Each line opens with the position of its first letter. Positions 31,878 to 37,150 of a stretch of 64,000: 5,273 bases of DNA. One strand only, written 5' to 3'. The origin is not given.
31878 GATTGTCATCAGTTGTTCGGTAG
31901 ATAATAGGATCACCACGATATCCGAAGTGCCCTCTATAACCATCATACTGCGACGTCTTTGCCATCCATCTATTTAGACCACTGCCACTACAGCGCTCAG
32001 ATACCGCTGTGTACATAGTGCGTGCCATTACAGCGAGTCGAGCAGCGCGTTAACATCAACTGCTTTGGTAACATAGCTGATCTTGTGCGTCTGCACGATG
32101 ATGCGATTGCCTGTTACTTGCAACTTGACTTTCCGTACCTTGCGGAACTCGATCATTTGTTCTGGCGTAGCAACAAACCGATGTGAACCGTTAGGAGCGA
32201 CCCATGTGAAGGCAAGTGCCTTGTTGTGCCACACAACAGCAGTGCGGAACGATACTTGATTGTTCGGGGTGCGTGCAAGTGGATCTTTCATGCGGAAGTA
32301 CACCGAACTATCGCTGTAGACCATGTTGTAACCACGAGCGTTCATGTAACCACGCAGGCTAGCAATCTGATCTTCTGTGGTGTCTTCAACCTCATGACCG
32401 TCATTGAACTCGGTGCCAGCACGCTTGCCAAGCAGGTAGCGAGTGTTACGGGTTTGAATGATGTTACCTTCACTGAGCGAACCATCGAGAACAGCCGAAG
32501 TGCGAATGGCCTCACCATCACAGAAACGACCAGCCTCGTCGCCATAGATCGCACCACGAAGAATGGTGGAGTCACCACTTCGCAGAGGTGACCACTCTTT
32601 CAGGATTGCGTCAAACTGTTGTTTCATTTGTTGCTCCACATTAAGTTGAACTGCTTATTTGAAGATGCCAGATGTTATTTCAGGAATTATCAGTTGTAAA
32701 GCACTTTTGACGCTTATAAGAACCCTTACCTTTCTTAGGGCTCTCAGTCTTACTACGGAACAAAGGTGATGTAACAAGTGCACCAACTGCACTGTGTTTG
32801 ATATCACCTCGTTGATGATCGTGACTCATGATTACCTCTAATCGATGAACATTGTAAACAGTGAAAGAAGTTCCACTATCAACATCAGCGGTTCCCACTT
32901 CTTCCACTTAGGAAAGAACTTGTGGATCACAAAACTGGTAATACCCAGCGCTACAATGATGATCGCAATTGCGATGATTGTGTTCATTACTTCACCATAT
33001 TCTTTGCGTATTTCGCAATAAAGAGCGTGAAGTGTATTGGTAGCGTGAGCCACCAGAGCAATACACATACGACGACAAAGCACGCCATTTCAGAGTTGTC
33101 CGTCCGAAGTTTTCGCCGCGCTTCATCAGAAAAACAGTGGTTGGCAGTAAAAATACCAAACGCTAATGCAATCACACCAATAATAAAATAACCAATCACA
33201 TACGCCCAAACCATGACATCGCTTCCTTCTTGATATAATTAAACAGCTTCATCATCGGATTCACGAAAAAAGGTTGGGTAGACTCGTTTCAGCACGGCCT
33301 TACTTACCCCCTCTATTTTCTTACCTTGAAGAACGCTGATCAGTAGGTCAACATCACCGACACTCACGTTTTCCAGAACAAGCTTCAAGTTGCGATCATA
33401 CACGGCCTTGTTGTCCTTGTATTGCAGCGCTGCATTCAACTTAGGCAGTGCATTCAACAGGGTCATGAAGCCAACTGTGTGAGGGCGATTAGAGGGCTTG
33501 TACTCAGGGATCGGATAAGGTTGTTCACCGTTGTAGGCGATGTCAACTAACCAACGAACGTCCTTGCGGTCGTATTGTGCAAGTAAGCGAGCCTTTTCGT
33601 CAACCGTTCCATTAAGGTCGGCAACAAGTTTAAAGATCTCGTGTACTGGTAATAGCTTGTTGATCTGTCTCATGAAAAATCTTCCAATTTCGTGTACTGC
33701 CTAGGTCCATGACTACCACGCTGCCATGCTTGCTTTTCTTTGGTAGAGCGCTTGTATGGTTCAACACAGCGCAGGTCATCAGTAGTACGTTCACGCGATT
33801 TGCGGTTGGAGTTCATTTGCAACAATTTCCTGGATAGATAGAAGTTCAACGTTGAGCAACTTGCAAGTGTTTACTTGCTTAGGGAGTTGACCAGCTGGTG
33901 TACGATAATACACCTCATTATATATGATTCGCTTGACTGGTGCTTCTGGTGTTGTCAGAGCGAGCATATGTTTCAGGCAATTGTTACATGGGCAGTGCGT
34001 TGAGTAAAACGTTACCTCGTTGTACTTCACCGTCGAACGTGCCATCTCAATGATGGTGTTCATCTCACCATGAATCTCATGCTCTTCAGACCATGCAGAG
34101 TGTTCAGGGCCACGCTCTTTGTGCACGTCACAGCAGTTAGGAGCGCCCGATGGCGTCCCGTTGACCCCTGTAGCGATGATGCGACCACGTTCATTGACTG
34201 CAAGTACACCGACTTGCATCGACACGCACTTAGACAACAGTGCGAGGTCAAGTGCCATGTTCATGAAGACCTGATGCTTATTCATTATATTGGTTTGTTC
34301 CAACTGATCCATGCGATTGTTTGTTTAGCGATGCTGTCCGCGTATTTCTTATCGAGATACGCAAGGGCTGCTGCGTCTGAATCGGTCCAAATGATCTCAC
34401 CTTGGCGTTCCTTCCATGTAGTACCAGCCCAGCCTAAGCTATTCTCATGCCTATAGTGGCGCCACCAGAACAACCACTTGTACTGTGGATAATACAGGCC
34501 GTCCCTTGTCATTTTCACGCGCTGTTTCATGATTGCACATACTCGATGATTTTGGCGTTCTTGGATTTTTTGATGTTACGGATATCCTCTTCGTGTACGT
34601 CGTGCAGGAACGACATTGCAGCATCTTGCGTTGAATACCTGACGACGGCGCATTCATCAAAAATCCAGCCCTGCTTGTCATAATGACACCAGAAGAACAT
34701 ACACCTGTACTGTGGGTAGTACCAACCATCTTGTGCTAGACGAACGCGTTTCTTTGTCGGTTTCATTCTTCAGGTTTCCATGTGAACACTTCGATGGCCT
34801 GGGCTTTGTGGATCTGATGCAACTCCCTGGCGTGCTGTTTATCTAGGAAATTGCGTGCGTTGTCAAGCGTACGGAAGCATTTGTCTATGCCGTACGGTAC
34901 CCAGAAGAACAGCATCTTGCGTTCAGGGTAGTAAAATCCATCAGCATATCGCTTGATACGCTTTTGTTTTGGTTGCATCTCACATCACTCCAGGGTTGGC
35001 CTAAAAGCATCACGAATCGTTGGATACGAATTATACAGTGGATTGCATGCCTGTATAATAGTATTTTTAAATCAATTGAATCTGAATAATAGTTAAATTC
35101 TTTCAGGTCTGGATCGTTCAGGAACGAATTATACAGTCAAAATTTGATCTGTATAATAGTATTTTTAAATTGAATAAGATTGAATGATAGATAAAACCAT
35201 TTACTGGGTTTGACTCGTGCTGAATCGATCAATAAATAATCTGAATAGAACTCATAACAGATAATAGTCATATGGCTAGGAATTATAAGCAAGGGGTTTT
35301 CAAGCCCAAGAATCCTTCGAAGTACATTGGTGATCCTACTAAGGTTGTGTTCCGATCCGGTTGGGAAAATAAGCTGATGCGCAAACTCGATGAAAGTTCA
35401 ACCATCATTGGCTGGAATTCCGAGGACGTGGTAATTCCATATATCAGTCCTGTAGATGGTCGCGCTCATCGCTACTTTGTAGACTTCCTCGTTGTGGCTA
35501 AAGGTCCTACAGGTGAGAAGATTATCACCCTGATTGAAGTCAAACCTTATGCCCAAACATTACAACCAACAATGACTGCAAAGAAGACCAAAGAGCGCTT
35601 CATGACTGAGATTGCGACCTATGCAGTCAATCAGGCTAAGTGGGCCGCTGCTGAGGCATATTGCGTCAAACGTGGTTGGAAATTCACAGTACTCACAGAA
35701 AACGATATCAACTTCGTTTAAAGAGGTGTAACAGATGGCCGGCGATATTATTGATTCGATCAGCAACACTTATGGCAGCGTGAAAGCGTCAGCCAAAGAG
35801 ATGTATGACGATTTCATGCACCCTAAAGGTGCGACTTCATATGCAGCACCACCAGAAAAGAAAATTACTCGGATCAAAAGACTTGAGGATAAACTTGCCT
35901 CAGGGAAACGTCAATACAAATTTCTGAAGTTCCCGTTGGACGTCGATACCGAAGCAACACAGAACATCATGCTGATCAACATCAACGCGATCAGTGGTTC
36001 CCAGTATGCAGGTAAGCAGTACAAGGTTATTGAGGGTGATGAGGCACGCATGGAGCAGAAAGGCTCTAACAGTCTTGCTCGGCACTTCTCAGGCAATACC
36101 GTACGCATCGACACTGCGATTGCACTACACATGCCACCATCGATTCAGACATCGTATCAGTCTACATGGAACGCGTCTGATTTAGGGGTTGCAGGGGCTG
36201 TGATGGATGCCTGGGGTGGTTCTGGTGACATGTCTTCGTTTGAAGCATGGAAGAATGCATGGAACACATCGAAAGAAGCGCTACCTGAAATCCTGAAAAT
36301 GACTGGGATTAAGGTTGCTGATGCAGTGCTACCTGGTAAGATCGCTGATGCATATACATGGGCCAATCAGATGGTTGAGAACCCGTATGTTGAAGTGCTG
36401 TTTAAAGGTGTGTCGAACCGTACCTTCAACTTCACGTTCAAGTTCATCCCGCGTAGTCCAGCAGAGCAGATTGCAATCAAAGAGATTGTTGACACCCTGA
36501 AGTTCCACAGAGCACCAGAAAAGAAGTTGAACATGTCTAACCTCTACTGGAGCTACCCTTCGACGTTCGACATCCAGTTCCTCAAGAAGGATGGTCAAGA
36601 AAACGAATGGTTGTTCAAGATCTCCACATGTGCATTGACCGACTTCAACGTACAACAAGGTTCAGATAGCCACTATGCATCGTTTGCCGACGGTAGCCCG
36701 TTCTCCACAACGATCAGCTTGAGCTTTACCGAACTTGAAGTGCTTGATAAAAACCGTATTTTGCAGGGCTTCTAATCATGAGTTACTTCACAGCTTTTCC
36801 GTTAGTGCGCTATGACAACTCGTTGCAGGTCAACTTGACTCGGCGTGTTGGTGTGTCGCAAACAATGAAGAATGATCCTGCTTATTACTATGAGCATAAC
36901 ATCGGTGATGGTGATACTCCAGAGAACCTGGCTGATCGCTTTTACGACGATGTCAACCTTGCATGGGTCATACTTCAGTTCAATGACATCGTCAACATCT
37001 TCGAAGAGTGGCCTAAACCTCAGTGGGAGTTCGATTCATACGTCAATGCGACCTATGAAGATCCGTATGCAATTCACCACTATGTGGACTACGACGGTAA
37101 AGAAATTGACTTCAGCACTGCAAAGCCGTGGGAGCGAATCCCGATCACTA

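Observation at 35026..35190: Two tandem palindromic elements, each giving divergent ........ hexamers, in the 293-bp divergent intergenic region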

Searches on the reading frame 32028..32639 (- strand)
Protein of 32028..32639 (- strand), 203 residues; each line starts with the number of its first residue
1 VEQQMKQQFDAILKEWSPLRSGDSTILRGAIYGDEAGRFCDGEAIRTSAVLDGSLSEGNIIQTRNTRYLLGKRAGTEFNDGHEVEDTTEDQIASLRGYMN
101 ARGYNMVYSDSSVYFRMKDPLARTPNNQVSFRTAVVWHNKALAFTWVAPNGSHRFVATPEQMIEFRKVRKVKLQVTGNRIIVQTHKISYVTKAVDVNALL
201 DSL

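Call 73: search_protein_families(library=pfam, proteins=[window:32028-32639:-], max_evalue=0.01)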
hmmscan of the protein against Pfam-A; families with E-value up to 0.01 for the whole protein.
window:32028-32639:- (203 aa): 2 families
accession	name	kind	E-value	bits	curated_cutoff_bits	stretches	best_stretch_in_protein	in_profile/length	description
PF24116.1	DUF7390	-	8.7e-15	55.5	28.4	1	84-189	2-117/118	Domain of unknown function (DUF7390)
PF22275.1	DUF6957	-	0.0004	20.4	27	1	30-70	58-96/112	Domain of unknown function (DUF6957)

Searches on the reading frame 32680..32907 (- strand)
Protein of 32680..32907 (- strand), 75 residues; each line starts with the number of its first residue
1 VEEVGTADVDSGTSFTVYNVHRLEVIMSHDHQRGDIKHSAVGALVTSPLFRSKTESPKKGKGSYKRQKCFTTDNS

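Call 73: search_protein_families(library=pfam, proteins=[window:32680-32907:-], max_evalue=0.01)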
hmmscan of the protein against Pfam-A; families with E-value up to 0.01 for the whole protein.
window:32680-32907:- (75 aa): 1 family
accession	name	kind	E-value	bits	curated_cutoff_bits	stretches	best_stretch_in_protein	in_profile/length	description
PF03889.18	ArfA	-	5.3e-20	71.1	25.5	1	29-68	2-41/44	Alternative ribosome-rescue factor A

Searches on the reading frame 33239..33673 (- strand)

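Call 9: search_protein_families(library=phrogs, proteins=[window:33239-33673:-], max_evalue=0.001)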
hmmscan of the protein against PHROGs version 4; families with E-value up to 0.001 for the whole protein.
window:33239-33673:- (144 aa): 1 family
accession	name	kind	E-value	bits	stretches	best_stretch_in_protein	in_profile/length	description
phrog_461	-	unknown function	1.9e-13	51.5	1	3-139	5-150/152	-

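Call 10: search_protein_families(library=pfam, proteins=[window:33239-33673:-], max_evalue=0.01)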
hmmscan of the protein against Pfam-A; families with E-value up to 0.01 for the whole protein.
window:33239-33673:- (144 aa): 0 families

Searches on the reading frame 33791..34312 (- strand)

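Call 9: search_protein_families(library=phrogs, proteins=[window:33791-34312:-], max_evalue=0.001)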
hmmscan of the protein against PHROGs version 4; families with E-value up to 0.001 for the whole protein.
window:33791-34312:- (173 aa): 4 families
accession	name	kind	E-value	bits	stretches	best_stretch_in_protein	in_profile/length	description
phrog_174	-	DNA, RNA and nucleotide metabolism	9.1e-40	138.4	1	7-155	111-259/384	dCMP deaminase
phrog_9198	-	unknown function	2e-13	50.9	1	79-143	385-445/531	-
phrog_2369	-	DNA, RNA and nucleotide metabolism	1.5e-10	42.5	1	16-137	9-129/195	dCMP deaminase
phrog_20648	-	DNA, RNA and nucleotide metabolism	3.8e-10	40.4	1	16-118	10-109/311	dCMP deaminase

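Call 10: search_protein_families(library=pfam, proteins=[window:33791-34312:-], max_evalue=0.01)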
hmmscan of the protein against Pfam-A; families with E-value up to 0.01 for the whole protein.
window:33791-34312:- (173 aa): 8 families
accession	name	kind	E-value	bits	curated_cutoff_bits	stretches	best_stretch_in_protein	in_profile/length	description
PF00383.29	dCMP_cyt_deam_1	-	8.4e-18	64.6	25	1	10-121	1-95/102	Cytidine and deoxycytidylate deaminase zinc-binding region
PF14437.12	MafB19-deam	-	6.9e-06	26.5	27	1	10-116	1-89/142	MafB19-like deaminase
PF18750.7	SNAD4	-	3.7e-05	24.2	27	1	60-136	9-91/130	Secreted Novel AID/APOBEC-like Deaminase 4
PF08210.17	APOBEC_N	-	4.4e-05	24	25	1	79-136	45-106/170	APOBEC-like N-terminal domain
PF18778.7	NAD1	-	0.00027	21.5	27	1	67-133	36-107/175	Novel AID APOBEC clade 1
PF18772.7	APOBEC2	-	0.00028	21.4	26.8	1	76-137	46-111/175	APOBEC2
PF18782.7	NAD2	-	0.0016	19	27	1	77-136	52-115/179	Novel AID APOBEC clade 2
PF18771.7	APOBEC3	-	0.0096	16.5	27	0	68-136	19-90/137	APOBEC3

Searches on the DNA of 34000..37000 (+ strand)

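Call 3: search_dna_similar(query=window:34000-37000:+, collection=phages, mode=near, max_rows=25)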
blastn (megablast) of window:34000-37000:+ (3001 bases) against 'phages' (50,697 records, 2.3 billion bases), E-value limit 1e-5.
No match.

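Call 34: search_rna_families(source=window, start=34700, end=35500, threshold=evalue, max_evalue=1)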
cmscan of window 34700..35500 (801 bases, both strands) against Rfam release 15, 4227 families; matches with E-value up to 1: 2.
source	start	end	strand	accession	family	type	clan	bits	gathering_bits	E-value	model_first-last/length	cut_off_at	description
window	35076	35149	-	RF01161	SNORD5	Gene; snRNA; snoRNA; CD-box;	-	21.7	55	0.66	1-72/72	no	Small nucleolar RNA SNORD5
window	35385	35434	+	RF01613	ceN109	Gene; snRNA; snoRNA; CD-box;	-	18.6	52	0.26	1-67/67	no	Nematode snoRNA ceN109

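Call 67: search_dna_similar(query=window:34979-35271:+, collection=phages, mode=distant, max_evalue=0.01, max_rows=15)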
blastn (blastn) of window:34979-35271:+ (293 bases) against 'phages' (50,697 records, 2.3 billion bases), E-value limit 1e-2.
No match.

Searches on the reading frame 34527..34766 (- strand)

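Call 9: search_protein_families(library=phrogs, proteins=[window:34527-34766:-], max_evalue=0.001)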
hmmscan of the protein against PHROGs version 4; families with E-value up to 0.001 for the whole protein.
window:34527-34766:- (79 aa): 1 family
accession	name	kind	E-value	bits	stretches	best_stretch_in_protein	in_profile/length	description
phrog_18049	-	unknown function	0.00025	22.3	1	13-67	16-68/75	-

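Call 10: search_protein_families(library=pfam, proteins=[window:34527-34766:-], max_evalue=0.01)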
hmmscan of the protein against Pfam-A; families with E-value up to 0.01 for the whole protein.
window:34527-34766:- (79 aa): 0 families

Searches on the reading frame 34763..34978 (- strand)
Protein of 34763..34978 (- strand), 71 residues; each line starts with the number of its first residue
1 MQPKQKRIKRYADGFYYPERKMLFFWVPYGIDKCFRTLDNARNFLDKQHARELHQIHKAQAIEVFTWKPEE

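Call 9: search_protein_families(library=phrogs, proteins=[window:34763-34978:-], max_evalue=0.001)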
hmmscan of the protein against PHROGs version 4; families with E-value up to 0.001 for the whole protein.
window:34763-34978:- (71 aa): 0 families

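Call 10: search_protein_families(library=pfam, proteins=[window:34763-34978:-], max_evalue=0.01)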
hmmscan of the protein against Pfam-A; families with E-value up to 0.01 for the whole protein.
window:34763-34978:- (71 aa): 0 families

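Call 80: predict_structure(alignment_id=A2)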
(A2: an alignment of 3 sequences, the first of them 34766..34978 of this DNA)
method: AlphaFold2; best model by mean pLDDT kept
length: 71 residues; sequences in the alignment: 3
mean_pLDDT: 50.5   pTM: 0.33
mean pLDDT of the five models: 50.5, 48.4, 45.1, 42.6, 42.4
residues with pLDDT >= 90: 0; 70-90: 0; 50-70: 41; < 50: 30
segments of 3 or more residues with pLDDT < 50: 1-5, 27-30, 55-71
pLDDT, mean of each block of 10 residues (from residue 1): 46 56 49 57 62 48 36 36
secondary structure, 60 per line:
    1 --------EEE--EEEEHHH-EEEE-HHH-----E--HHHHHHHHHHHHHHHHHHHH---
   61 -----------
elements in order: E9-11 E14-17 E22-25 H38-57
